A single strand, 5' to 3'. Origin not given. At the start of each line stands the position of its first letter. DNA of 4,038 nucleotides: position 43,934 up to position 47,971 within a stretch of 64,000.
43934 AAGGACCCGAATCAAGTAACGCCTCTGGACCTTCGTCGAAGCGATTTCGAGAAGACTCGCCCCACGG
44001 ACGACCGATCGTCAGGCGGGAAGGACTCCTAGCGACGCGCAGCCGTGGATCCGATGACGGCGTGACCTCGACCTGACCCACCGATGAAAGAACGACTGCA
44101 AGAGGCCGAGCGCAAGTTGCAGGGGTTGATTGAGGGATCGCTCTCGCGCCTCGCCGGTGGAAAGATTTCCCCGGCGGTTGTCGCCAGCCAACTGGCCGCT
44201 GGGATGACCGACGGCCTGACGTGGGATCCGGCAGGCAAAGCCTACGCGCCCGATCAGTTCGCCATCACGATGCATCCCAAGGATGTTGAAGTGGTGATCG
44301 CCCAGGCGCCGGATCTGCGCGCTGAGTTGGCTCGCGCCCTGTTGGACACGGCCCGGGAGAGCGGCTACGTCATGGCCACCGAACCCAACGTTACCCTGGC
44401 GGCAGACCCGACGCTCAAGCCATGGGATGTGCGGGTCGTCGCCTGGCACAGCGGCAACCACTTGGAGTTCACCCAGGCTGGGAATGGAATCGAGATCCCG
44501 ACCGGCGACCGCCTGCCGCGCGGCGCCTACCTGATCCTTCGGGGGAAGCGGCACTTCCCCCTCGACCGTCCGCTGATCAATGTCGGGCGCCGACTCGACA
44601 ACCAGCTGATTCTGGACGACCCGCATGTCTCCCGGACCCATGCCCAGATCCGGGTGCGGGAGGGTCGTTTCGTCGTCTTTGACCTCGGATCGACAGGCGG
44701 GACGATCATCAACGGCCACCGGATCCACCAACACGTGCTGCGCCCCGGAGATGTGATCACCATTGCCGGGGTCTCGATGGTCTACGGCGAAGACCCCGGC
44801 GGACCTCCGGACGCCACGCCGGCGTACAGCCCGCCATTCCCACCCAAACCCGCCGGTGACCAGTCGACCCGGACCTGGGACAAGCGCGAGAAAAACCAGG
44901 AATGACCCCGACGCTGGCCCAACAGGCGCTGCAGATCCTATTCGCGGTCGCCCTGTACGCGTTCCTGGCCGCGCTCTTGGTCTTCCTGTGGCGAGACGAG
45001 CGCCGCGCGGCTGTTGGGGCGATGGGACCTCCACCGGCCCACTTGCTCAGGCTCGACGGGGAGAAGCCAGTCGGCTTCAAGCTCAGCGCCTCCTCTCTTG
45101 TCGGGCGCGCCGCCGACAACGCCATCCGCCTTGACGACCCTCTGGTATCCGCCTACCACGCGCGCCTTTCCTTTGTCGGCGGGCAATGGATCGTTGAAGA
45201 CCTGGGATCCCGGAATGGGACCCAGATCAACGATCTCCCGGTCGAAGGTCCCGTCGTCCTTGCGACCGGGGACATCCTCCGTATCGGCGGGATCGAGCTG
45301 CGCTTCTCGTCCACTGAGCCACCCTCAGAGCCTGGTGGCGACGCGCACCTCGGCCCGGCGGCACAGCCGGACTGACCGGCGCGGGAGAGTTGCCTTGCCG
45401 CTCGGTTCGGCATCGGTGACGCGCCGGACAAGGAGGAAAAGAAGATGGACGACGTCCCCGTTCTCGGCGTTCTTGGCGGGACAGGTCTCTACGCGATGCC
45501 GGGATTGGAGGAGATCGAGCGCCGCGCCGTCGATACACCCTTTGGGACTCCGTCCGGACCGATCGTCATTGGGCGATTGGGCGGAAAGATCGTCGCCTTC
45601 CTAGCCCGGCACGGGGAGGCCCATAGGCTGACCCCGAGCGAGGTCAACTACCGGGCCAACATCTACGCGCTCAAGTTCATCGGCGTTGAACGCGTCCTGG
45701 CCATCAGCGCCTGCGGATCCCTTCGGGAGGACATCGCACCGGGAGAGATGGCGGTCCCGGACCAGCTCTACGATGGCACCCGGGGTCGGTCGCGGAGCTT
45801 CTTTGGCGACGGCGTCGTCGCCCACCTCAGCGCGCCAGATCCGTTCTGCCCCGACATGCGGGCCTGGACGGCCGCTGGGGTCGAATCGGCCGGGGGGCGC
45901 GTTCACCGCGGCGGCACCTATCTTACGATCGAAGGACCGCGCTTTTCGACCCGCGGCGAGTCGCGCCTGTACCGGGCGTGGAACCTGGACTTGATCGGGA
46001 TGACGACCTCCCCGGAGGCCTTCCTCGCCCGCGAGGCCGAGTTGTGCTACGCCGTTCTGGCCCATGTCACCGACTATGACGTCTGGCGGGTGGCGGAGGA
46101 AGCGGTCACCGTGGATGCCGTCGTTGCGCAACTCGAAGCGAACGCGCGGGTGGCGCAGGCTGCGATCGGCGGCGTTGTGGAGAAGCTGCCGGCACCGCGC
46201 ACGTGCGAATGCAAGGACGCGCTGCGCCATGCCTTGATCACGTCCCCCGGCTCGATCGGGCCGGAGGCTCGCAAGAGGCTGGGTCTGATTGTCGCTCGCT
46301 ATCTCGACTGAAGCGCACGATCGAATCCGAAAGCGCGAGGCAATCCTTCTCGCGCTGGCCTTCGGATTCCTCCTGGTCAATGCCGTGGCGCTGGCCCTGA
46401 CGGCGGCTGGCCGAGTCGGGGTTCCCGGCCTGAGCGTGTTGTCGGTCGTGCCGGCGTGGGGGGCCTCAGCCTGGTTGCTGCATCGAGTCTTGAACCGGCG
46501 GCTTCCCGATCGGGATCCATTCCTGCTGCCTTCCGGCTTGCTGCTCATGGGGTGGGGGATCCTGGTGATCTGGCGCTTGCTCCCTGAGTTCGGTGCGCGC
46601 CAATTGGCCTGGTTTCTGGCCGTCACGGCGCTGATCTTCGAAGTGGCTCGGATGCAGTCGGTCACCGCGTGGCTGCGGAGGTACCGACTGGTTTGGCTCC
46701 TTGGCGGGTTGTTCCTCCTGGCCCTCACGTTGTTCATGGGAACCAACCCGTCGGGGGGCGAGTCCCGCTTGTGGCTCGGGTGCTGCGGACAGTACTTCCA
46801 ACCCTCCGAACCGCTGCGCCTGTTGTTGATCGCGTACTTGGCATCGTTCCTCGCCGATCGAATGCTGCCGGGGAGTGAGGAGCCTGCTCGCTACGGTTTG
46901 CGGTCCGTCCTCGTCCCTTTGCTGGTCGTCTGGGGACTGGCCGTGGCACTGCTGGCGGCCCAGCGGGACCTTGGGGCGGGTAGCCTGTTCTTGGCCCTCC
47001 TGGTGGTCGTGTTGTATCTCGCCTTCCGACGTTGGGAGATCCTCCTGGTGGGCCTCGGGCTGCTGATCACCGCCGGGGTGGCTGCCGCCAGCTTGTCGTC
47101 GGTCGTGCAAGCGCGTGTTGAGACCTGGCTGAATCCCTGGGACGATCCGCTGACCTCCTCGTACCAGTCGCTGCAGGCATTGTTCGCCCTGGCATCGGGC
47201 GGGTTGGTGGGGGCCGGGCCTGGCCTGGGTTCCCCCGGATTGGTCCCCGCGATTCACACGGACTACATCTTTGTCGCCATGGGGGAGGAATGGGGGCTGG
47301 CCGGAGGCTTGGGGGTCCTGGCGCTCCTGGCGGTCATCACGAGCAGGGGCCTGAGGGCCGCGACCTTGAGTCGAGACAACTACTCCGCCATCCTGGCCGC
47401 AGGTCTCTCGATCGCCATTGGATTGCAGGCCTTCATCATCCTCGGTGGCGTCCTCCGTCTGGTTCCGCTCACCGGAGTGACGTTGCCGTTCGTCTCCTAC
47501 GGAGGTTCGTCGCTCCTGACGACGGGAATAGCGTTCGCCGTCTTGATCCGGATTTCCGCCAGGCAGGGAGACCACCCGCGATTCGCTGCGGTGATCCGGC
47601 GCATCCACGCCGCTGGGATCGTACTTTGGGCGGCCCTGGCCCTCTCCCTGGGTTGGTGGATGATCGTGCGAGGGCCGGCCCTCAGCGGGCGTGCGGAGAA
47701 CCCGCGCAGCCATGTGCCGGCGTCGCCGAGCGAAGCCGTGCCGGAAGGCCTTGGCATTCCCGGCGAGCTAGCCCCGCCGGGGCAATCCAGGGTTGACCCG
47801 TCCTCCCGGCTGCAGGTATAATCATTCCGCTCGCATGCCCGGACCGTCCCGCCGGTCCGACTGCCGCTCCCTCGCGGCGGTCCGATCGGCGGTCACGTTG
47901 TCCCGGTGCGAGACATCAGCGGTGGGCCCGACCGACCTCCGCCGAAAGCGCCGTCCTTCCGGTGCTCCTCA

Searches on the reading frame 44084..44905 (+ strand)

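Call 77: search_protein_families(library=pfam, proteins=[window:44084-44905:+], max_evalue=0.00001)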
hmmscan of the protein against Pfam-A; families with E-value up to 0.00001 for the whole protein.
window:44084-44905:+ (273 aa): 3 families
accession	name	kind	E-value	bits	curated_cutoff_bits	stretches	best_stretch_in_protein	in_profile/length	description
PF12401.13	FhaA_N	-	2.1e-19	70.5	25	1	5-118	1-114/115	FhaA, N-terminal domain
PF00498.31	FHA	-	5.1e-19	68.9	20.7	1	166-227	2-66/67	FHA domain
PF16697.10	Yop-YscD_cpl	-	3.8e-12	46.8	33.2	1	157-230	11-86/94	Inner membrane component of T3SS, cytoplasmic domain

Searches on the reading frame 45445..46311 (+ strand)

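Call 77: search_protein_families(library=pfam, proteins=[window:45445-46311:+], max_evalue=0.00001)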
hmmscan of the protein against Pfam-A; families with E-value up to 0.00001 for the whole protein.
window:45445-46311:+ (288 aa): 1 family
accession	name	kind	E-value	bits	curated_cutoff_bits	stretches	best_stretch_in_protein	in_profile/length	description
PF01048.26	PNP_UDP_1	-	2.3e-41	142.2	25.1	1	7-241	2-228/233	Phosphorylase superfamily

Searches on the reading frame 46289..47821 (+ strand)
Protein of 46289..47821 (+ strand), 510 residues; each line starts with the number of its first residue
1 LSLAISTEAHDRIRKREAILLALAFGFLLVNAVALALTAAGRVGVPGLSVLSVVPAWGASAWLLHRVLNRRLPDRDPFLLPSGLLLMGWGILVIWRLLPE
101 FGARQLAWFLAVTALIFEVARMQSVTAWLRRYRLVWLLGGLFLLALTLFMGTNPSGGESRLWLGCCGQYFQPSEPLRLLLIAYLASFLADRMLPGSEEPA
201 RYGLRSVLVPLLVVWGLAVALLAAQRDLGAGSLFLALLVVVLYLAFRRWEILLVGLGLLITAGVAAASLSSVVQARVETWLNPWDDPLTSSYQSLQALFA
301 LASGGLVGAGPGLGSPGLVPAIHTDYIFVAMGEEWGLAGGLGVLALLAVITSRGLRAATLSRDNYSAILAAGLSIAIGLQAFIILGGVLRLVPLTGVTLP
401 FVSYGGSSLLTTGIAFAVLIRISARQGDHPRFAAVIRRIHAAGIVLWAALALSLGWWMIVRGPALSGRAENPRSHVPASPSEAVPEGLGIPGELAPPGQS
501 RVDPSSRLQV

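Call 77: search_protein_families(library=pfam, proteins=[window:46289-47821:+], max_evalue=0.00001)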
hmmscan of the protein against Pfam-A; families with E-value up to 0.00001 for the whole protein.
window:46289-47821:+ (510 aa): 1 family
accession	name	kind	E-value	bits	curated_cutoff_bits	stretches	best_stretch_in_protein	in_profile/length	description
PF01098.24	FTSW_RODA_SPOVE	-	2.7e-68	231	26.4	1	103-425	39-353/356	Cell cycle protein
